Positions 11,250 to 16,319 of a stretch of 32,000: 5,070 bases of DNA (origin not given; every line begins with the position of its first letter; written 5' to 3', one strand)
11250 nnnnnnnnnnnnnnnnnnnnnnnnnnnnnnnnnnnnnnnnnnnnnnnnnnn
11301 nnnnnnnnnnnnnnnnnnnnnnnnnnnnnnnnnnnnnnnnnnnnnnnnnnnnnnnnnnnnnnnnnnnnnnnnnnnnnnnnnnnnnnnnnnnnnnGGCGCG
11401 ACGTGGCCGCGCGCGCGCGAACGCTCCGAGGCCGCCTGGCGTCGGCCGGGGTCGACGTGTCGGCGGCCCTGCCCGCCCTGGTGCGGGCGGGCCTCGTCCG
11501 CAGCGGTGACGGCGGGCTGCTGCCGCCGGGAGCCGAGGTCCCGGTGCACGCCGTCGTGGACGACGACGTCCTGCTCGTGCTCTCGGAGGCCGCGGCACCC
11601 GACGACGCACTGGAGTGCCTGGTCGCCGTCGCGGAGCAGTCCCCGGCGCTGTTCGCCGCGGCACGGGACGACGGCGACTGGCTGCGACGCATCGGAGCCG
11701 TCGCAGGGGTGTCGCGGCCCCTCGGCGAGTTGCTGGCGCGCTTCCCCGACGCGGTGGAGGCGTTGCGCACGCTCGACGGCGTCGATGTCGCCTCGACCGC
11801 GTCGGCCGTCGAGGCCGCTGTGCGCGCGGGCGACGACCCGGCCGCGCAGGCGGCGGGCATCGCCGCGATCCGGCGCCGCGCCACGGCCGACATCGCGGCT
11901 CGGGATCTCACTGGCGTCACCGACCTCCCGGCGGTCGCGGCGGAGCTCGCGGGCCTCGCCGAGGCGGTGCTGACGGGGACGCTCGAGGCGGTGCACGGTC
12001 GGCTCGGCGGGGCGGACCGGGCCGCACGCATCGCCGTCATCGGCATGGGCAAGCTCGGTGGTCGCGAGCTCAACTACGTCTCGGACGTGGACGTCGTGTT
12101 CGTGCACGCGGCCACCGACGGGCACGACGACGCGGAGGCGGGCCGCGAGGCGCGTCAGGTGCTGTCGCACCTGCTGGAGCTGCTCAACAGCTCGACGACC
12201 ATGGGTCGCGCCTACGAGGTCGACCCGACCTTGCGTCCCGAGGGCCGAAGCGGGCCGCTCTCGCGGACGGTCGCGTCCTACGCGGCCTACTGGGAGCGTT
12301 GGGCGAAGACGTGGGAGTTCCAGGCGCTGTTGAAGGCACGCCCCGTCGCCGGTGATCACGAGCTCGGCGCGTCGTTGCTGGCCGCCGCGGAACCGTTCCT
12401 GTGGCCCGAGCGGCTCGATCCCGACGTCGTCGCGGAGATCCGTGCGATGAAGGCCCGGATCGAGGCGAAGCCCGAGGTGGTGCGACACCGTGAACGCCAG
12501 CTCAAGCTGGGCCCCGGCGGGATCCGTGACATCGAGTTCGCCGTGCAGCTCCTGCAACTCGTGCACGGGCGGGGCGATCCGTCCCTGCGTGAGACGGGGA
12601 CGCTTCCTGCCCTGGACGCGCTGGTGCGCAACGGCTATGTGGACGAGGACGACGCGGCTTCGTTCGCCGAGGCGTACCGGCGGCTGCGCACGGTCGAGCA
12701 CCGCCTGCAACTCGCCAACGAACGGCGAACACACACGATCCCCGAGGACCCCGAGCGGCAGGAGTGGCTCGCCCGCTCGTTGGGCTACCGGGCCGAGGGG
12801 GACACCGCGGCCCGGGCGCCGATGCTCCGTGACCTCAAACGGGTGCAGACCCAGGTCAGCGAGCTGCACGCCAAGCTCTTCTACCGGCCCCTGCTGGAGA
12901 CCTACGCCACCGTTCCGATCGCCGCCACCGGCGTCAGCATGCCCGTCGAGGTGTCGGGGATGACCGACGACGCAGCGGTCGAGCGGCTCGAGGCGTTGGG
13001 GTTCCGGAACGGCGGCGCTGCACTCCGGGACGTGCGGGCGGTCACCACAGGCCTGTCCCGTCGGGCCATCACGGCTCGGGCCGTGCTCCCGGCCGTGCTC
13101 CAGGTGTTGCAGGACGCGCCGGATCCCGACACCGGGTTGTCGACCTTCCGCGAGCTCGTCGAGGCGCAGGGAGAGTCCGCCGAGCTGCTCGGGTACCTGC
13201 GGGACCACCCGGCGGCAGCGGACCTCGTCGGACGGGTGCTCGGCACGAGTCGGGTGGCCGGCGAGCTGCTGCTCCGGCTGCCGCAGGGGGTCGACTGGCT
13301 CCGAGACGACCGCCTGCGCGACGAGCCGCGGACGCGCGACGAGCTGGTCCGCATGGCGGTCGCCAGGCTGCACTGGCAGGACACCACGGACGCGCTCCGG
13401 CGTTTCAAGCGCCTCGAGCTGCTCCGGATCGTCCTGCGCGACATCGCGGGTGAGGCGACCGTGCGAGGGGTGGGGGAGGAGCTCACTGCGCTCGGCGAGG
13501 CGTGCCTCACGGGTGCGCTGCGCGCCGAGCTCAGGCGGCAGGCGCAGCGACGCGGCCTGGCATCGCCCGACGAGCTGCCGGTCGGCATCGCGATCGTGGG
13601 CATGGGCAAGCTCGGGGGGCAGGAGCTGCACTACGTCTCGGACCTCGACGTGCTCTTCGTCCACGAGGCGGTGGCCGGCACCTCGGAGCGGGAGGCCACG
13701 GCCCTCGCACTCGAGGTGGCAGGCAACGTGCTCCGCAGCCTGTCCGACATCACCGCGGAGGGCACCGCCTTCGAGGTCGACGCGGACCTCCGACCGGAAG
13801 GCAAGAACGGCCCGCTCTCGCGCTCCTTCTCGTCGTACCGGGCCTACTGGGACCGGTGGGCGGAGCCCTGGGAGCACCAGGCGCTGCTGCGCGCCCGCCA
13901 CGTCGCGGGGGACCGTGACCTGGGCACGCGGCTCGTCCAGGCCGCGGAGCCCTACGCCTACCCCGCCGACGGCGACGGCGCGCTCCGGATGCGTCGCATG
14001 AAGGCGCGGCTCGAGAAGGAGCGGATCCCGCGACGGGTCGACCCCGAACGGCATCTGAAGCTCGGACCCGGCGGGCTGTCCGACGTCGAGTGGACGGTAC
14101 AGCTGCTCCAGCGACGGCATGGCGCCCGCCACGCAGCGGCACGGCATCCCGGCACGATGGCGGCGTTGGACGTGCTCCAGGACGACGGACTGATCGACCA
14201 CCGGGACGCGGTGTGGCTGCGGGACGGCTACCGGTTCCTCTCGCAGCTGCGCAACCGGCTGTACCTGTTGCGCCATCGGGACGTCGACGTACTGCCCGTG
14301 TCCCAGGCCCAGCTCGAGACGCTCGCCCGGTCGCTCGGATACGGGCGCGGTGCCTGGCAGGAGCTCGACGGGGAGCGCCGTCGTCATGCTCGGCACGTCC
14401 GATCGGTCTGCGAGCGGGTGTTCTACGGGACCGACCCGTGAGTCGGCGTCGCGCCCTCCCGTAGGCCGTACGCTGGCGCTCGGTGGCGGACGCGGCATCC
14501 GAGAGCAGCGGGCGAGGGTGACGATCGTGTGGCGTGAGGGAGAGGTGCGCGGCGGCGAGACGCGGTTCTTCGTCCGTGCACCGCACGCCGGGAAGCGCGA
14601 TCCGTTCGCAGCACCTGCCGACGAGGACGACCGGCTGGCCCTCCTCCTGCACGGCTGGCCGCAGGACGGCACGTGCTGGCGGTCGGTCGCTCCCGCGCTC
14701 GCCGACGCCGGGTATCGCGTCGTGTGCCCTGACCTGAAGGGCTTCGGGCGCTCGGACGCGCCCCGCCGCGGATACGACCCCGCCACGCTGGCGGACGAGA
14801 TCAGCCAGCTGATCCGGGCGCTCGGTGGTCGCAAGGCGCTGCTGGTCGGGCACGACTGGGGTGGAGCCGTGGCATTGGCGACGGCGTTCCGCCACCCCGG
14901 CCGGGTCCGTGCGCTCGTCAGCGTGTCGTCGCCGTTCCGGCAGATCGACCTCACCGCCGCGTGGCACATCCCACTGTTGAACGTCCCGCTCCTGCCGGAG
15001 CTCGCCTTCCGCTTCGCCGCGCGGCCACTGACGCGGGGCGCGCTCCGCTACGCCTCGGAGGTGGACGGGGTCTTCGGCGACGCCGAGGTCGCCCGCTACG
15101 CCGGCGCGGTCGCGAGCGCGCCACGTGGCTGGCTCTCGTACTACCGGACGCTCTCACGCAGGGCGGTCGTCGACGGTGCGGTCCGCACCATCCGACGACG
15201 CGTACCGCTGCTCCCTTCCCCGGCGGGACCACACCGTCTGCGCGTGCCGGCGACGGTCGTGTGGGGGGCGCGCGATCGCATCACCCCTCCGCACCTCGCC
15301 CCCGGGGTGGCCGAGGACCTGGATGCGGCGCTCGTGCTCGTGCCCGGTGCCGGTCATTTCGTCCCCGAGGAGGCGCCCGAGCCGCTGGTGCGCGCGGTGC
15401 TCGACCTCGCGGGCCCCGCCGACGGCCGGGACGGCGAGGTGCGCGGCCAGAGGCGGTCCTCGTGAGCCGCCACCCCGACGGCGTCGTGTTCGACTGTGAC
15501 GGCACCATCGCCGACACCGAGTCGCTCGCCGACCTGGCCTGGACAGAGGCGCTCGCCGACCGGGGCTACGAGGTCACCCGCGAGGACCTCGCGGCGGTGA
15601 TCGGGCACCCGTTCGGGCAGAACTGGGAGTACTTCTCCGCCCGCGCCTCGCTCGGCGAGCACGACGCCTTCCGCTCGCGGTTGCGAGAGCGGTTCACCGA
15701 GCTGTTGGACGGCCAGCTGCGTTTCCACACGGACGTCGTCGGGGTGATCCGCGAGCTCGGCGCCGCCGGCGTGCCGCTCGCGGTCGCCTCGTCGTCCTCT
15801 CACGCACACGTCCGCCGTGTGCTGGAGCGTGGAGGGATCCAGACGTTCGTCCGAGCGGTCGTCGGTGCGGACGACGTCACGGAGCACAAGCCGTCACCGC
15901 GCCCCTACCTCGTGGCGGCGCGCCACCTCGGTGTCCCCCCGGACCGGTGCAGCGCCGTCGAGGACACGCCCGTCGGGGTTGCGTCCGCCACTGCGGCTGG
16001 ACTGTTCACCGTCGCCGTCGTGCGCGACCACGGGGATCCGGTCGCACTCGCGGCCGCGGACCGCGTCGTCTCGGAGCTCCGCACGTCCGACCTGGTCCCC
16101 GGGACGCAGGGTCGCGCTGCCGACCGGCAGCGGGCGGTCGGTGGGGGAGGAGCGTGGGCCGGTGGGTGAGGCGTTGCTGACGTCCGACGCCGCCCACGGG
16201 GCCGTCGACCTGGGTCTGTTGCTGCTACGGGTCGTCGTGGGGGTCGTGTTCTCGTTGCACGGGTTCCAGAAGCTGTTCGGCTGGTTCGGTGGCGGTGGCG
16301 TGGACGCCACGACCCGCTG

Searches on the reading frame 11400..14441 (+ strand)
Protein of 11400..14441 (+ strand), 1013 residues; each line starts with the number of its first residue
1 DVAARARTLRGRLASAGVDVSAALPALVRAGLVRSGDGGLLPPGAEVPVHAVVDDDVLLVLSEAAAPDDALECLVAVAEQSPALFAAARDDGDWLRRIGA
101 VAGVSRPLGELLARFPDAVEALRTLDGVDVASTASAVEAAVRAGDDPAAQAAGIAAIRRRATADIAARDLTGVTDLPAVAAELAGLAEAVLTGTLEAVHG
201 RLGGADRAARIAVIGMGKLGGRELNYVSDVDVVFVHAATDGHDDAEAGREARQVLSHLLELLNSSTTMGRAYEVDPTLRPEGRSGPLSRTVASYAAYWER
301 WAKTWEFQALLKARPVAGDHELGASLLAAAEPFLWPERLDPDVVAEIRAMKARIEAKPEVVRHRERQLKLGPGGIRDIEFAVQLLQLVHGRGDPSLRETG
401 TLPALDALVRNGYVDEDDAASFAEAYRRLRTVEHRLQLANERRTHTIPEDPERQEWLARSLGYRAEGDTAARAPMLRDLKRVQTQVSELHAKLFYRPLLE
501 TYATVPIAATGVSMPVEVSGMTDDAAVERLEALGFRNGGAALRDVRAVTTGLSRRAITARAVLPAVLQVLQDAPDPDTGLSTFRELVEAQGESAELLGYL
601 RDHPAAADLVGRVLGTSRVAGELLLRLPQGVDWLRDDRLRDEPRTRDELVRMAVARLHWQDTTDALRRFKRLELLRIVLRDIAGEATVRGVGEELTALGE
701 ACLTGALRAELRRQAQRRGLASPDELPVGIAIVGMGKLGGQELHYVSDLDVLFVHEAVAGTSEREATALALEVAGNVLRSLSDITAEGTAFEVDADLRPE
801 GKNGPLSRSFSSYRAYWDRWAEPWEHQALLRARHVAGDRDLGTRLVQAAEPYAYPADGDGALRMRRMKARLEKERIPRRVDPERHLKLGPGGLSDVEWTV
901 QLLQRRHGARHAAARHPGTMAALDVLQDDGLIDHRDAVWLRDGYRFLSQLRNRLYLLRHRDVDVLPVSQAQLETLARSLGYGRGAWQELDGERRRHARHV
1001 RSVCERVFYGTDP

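Call 30: search_protein_families(library=pfam, proteins=[window:11400-14441:+], max_evalue=0.00001)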
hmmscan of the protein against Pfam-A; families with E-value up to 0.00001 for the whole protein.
window:11400-14441:+ (1013 aa): 3 families
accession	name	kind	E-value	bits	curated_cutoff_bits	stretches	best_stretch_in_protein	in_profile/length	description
PF03710.21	GlnE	-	9e-103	343.5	24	2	611-845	5-249/252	Glutamate-ammonia ligase adenylyltransferase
PF08335.16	GlnD_UR_UTase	-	6.8e-58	195.1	21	2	349-494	2-141/141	GlnD PII-uridylyltransferase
PF10335.14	DUF294_C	-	3.9e-07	30.4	22.5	0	365-441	33-104/145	Putative nucleotidyltransferase substrate binding domain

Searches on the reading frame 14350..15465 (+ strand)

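Call 31: search_protein_families(library=pfam, proteins=[window:14350-15465:+], max_evalue=0.00001)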
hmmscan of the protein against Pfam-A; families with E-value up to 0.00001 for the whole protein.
window:14350-15465:+ (371 aa): 3 families
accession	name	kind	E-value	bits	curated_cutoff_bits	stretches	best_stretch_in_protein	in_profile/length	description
PF00561.26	Abhydrolase_1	-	2.4e-34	119.5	25.8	1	98-343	4-245/245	alpha/beta hydrolase fold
PF12697.13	Abhydrolase_6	-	1.5e-27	98.1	26.3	1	98-349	2-217/217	Alpha/beta hydrolase family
PF12146.15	Hydrolase_4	-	2.4e-15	56.9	27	1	95-211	5-118/239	Serine aminopeptidase, S33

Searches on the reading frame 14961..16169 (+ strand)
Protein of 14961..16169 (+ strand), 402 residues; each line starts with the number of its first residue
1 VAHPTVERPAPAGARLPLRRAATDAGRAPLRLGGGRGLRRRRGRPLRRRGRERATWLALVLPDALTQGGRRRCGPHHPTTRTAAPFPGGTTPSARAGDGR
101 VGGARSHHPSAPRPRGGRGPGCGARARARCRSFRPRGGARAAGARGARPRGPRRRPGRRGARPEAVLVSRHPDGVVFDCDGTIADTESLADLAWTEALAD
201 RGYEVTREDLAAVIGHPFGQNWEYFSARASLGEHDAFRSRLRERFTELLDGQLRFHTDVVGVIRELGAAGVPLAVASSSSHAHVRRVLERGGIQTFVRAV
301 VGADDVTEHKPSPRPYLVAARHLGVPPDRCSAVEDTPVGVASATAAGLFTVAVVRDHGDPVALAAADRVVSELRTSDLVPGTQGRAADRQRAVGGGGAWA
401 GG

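Call 30: search_protein_families(library=pfam, proteins=[window:14961-16169:+], max_evalue=0.00001)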
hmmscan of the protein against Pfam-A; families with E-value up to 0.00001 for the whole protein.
window:14961-16169:+ (402 aa): 3 families
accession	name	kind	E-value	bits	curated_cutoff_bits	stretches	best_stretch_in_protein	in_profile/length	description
PF13419.12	HAD_2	-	3.4e-30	105.9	23.8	1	175-353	1-178/178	Haloacid dehalogenase-like hydrolase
PF00702.32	Hydrolase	-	1.7e-23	84.5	26.4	1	173-347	2-191/191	haloacid dehalogenase-like hydrolase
PF12710.13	HAD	-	8.2e-08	33.3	27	1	175-307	1-140/189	haloacid dehalogenase-like hydrolase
